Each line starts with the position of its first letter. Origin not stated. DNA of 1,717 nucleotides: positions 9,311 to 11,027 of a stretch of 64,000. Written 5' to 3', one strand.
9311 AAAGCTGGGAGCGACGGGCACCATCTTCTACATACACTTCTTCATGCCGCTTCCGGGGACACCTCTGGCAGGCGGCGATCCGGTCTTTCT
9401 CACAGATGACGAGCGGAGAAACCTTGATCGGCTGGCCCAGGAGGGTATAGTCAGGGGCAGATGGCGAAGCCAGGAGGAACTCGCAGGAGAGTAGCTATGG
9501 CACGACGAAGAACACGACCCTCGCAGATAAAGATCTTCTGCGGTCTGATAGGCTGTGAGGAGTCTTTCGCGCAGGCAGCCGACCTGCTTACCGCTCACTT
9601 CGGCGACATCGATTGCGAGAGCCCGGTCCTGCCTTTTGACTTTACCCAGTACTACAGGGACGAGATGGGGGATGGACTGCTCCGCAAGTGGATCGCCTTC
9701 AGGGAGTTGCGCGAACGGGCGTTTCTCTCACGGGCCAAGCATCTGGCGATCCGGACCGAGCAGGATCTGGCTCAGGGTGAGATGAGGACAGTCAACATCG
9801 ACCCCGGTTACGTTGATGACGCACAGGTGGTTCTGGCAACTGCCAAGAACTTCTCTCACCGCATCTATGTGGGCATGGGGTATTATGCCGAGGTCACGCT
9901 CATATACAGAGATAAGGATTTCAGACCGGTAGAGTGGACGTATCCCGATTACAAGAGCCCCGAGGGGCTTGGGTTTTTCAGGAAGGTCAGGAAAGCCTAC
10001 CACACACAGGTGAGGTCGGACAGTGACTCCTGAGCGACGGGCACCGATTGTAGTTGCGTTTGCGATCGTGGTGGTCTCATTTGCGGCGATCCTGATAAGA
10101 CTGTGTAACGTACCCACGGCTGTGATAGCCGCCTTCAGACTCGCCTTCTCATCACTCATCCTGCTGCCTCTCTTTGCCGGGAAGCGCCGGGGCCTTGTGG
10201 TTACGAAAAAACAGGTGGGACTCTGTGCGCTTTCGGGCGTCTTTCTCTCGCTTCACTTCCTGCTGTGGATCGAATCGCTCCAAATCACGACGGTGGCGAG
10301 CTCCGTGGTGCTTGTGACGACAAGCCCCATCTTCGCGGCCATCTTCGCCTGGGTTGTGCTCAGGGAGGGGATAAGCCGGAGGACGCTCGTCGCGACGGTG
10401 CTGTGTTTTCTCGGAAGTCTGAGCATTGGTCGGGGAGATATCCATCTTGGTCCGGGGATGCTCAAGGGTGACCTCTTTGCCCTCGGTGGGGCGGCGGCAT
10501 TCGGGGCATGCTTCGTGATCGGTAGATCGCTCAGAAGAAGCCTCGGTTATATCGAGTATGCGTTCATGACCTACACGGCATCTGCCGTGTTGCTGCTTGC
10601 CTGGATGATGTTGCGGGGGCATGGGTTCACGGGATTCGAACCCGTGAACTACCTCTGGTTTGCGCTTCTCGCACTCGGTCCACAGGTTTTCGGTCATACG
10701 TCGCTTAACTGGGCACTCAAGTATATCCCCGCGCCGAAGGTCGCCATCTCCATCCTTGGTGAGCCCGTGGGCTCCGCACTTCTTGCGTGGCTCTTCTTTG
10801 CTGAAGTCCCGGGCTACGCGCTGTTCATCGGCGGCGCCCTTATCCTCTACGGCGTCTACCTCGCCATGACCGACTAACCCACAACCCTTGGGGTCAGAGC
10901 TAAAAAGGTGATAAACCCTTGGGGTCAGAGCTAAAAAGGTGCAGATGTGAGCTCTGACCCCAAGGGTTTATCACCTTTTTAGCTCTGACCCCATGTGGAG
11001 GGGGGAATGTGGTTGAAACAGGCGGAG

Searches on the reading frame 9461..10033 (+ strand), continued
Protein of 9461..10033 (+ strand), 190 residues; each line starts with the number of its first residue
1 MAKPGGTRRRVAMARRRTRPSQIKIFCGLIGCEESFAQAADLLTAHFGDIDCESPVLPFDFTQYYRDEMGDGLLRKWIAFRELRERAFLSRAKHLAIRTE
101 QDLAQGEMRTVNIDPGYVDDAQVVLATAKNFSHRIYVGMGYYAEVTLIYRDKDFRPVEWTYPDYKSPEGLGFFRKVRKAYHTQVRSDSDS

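Call 60: search_protein_families(library=pfam, alignment_id=A4, max_evalue=0.001)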
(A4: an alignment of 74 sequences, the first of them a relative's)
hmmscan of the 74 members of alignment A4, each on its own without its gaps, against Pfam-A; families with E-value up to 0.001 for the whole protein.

A. member 1, L009:7068-7427:+ (120 aa): 1 family
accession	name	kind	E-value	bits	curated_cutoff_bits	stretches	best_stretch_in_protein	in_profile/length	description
PF07238.19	PilZ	-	4e-11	43.6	22.5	1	3-115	1-102/102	PilZ domain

B. families by the number of members that match (of 74 scanned): 84 families (the first 25 are shown)
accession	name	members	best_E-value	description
PF07238.19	PilZ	16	1.3e-13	PilZ domain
PF13484.11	Fer4_16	12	2.6e-07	4Fe-4S double cluster binding domain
PF00587.30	tRNA-synt_2b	4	5.3e-31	tRNA synthetase class II core domain (G, H, P, S and T)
PF00037.32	Fer4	4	1.1e-06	4Fe-4S binding domain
PF04073.20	tRNA_edit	3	2e-25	Aminoacyl-tRNA editing domain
PF03129.25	HGTP_anticodon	3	2.8e-20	Anticodon binding domain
PF01479.30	S4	3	1.6e-12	S4 domain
PF14520.12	HHH_5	3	1.8e-10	Helix-hairpin-helix domain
PF01261.30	AP_endonuc_2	2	2.5e-47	Xylose isomerase-like TIM barrel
PF01728.25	FtsJ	2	1e-45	FtsJ-like methyltransferase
PF06750.18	A24_N_bact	2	2.8e-34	Bacterial Peptidase A24 N-terminal domain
PF14791.11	DNA_pol_B_thumb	2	9.7e-25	DNA polymerase beta thumb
PF14716.13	HHH_8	2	8.4e-21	Helix-hairpin-helix domain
PF01478.23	Peptidase_A24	2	1.6e-19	Type IV leader peptidase family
PF14792.12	DNA_pol_B_palm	2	1.4e-08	DNA polymerase beta palm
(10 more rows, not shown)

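Call 61: search_protein_families(library=pfam, alignment_id=A5, max_evalue=0.001)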
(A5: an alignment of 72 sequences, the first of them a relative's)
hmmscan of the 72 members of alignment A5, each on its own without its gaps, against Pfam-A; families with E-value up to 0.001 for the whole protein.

A. member 1, L009:8005-8922:+ (306 aa): 2 families
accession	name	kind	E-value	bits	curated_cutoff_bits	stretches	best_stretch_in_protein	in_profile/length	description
PF04055.27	Radical_SAM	-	3.8e-11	43.9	29.5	1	64-159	2-103/166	Radical SAM superfamily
PF13353.11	Fer4_12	-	1.2e-06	29.3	22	1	63-114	9-60/137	4Fe-4S single cluster domain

B. families by the number of members that match (of 72 scanned): 83 families (the first 25 are shown)
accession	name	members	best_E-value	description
PF04055.27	Radical_SAM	10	7e-38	Radical SAM superfamily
PF08340.16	YicC-like_C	8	6.4e-46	Endoribonuclease YicC-like, C-terminal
PF03755.18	YicC-like_N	8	1.6e-42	Endoribonuclease YicC-like, N-terminal region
PF13353.11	Fer4_12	8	1.2e-06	4Fe-4S single cluster domain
PF00072.30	Response_reg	4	8.8e-33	Response regulator receiver domain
PF01435.24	Peptidase_M48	2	1.4e-36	Peptidase family M48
PF00953.26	Glycos_transf_4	2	2.3e-31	Glycosyl transferase family 4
PF13581.12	HATPase_c_2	2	1.9e-24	Histidine kinase-like ATPase domain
PF05580.18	Peptidase_S55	2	8.3e-13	SpoIVB peptidase S55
PF02540.23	NAD_synthase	2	3.2e-08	NAD synthase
PF04773.18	FecR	2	4.6e-08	FecR protein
PF02518.31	HATPase_c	2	8.7e-05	Histidine kinase-, DNA gyrase B-, and HSP90-like ATPase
PF09624.15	DUF2393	2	0.00017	Protein of unknown function (DUF2393)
PF23198.2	PDE8A_N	2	0.00062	PDE8A-like, N-terminal domain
PF01131.25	Topoisom_bac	1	5.1e-123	DNA topoisomerase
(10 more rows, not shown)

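Call 79: search_protein_representatives(alignment_id=A2)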
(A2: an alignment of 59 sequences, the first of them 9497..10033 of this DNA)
Query: 59 sequences, 177 profile positions. Proteins with E-value up to 0.001 (for the whole library): 2577; up to 1e-10: 1938; up to 1e-30: 948. The best 150 are listed.
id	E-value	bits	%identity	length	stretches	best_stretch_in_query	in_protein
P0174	6.9e-73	260.4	-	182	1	3-174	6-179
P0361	1.2e-66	240.0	-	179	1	1-173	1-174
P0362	1.7e-62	226.5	-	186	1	1-173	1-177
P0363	1.8e-62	226.4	-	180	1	1-174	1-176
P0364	5.0e-62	225.0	-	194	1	4-174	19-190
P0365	5.6e-62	224.9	-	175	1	3-173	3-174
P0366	7.1e-62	224.5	-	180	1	1-172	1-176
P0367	7.9e-62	224.4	-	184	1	1-172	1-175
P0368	8.1e-62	224.3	-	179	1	1-173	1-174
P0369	1.4e-61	223.6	-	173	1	5-172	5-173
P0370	1.5e-61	223.4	-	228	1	9-171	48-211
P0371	3.9e-61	222.1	-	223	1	4-174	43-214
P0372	5.7e-61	221.6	-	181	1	2-173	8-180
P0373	6.3e-61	221.4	-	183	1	1-173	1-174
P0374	1.1e-60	220.7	-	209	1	8-169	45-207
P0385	2.4e-59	216.3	-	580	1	4-174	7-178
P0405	5.6e-57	208.5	-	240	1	5-173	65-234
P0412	2.7e-56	206.3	-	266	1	1-172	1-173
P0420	6.3e-56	205.1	-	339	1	1-175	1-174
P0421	7.6e-56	204.9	-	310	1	1-175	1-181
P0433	9.9e-55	201.2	-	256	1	1-173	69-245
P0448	6.1e-54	198.7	-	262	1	1-172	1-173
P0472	5.2e-53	195.6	-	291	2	95-174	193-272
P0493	7.8e-52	191.8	-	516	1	2-173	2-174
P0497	1.7e-51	190.7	-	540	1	12-170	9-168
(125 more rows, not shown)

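Call 80: search_protein_families(library=pfam, max_evalue=0.001, proteins=[P0385, P0493, P0497, P0420, P0421, P0412, P0448, P0472, P0433, P0405])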
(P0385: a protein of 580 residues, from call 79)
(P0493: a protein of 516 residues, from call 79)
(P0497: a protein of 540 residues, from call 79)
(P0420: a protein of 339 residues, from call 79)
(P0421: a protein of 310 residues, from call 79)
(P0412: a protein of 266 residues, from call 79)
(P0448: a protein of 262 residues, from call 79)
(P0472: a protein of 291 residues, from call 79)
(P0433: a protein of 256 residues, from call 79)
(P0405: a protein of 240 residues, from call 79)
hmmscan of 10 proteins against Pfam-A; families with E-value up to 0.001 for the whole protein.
P0385 (580 aa): 2 families
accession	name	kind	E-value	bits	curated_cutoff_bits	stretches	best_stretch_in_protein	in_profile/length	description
PF03702.20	AnmK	-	7.6e-99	331.7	24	1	202-577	2-365/367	Anhydro-N-acetylmuramic acid kinase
PF14385.11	DUF4416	-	8.8e-60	201.8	27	1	12-170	2-161/162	Domain of unknown function (DUF4416)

P0493 (516 aa): 3 families
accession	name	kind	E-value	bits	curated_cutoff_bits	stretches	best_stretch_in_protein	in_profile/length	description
PF14385.11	DUF4416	-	4.3e-57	193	27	1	9-168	2-162/162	Domain of unknown function (DUF4416)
PF00586.29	AIRS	-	8.6e-26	91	24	1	237-342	14-112/112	AIR synthase related protein, N-terminal domain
PF02769.27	AIRS_C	-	8.3e-21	75.2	23.1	1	355-511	2-143/156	AIR synthase related protein, C-terminal domain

P0497 (540 aa): 4 families
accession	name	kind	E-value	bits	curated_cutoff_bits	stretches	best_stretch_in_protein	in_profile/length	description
PF14385.11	DUF4416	-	3.1e-54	183.7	27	1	9-164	5-161/162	Domain of unknown function (DUF4416)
PF01435.24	Peptidase_M48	-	2e-35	122.7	20.3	1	336-535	4-183/186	Peptidase family M48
PF16491.10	Peptidase_M48_N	-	4.5e-19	69.4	27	1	179-330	28-179/179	CAAX prenyl protease N-terminal, five membrane helices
PF05569.17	Peptidase_M56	-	8.8e-05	22.2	31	1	304-419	101-215/296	BlaR1 peptidase M56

P0420 (339 aa): 2 families
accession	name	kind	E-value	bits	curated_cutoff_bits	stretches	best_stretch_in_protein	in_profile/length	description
PF14385.11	DUF4416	-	1.3e-54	185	27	1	9-166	2-162/162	Domain of unknown function (DUF4416)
PF01467.32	CTP_transf_like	-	2.3e-17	63.9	21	1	207-298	1-90/133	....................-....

P0421 (310 aa): 2 families
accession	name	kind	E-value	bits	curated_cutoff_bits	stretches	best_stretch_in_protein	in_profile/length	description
PF14385.11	DUF4416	-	1.7e-53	181.3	27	1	9-173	2-162/162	Domain of unknown function (DUF4416)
PF14451.12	Ub-Mut7C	-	7.3e-22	77.5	23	1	188-265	3-80/81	Mut7-C ubiquitin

P0412 (266 aa): 1 family
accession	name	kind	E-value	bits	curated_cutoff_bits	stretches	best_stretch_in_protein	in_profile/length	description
PF14385.11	DUF4416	-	5.4e-55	186.2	27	1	9-168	2-162/162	Domain of unknown function (DUF4416)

P0448 (262 aa): 1 family
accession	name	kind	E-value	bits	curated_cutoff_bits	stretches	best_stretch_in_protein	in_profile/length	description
PF14385.11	DUF4416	-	8.5e-55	185.5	27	1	10-168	3-162/162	Domain of unknown function (DUF4416)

P0472 (291 aa): 1 family
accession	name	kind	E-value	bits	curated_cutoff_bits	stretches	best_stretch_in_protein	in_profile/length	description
PF14385.11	DUF4416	-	2e-53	181.1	27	2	193-265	90-162/162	Domain of unknown function (DUF4416)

P0433 (256 aa): 1 family
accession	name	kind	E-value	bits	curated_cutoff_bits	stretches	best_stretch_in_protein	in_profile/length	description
PF14385.11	DUF4416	-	1.2e-56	191.6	27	1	78-239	3-162/162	Domain of unknown function (DUF4416)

P0405 (240 aa): 1 family
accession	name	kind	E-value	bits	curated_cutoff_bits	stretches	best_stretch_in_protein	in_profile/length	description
PF14385.11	DUF4416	-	5.9e-60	202.3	27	1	69-226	2-160/162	Domain of unknown function (DUF4416)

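Call 89: search_protein_families(library=pfam, alignment_id=A2, max_evalue=10)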
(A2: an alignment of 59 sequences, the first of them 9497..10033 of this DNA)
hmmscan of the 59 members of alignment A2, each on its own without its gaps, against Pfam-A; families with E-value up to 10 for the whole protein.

A. member 1, window:9497-10033:+ (178 aa): 1 family
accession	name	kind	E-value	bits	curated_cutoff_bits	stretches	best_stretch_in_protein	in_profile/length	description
PF14385.11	DUF4416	-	6.3e-53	179.5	27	1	12-168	4-162/162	Domain of unknown function (DUF4416)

B. families by the number of members that match (of 59 scanned): 13 families
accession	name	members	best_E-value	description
PF14385.11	DUF4416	59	2.7e-65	Domain of unknown function (DUF4416)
PF16747.10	Adhesin_E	3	0.034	Surface-adhesin protein E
PF00766.25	ETF_alpha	3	0.14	Electron transfer flavoprotein FAD-binding domain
PF19306.5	WH_Lhr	1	0.034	Large helicase-related protein, winged helix domain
PF04997.17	RNA_pol_Rpb1_1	1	0.092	RNA polymerase Rpb1, domain 1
PF22413.2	OGT_N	1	0.097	Methylated DNA-protein cysteine MeTransferase OGT N-terminal domain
PF06852.18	DUF1248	1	0.12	Protein of unknown function (DUF1248)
PF18924.5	DUF5674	1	0.17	Protein of unknown function (DUF5674)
PF11799.13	IMS_C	1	0.18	impB/mucB/samB family C-terminal domain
PF03199.21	GSH_synthase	1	0.18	Eukaryotic glutathione synthase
PF10566.15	Glyco_hydro_97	1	0.2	Glycoside hydrolase 97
PF18474.7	DUF5614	1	0.2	Family of unknown function (DUF5614)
PF02319.26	E2F_TDP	1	0.2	E2F/DP family winged-helix DNA-binding domain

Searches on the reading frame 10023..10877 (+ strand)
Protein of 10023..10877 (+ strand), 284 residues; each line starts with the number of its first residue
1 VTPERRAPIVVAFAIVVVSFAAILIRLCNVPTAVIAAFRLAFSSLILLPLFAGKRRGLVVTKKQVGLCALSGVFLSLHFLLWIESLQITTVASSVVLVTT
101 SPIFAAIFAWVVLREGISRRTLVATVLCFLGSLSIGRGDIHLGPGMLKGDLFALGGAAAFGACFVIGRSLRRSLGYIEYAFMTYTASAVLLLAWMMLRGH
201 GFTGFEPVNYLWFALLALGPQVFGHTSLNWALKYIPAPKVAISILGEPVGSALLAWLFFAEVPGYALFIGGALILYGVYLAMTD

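Call 3: search_protein_families(library=pfam, proteins=[window:10023-10877:+])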
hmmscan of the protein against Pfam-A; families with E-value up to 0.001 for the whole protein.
window:10023-10877:+ (284 aa): 1 family
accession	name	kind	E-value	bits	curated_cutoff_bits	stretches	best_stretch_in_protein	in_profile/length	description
PF00892.27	EamA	-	4.7e-33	114.8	28.2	2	148-282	2-134/135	EamA-like transporter family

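Call 4: search_protein_families(library=ncbifam, proteins=[window:10023-10877:+])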
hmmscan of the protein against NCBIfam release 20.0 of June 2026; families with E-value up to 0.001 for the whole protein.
window:10023-10877:+ (284 aa): 1 family
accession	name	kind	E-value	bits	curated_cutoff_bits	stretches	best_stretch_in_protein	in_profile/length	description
TIGR00950.1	2A78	equivalog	1.8e-20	73.5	230.2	1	19-278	6-263/264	carboxylate/amino acid/amine transporter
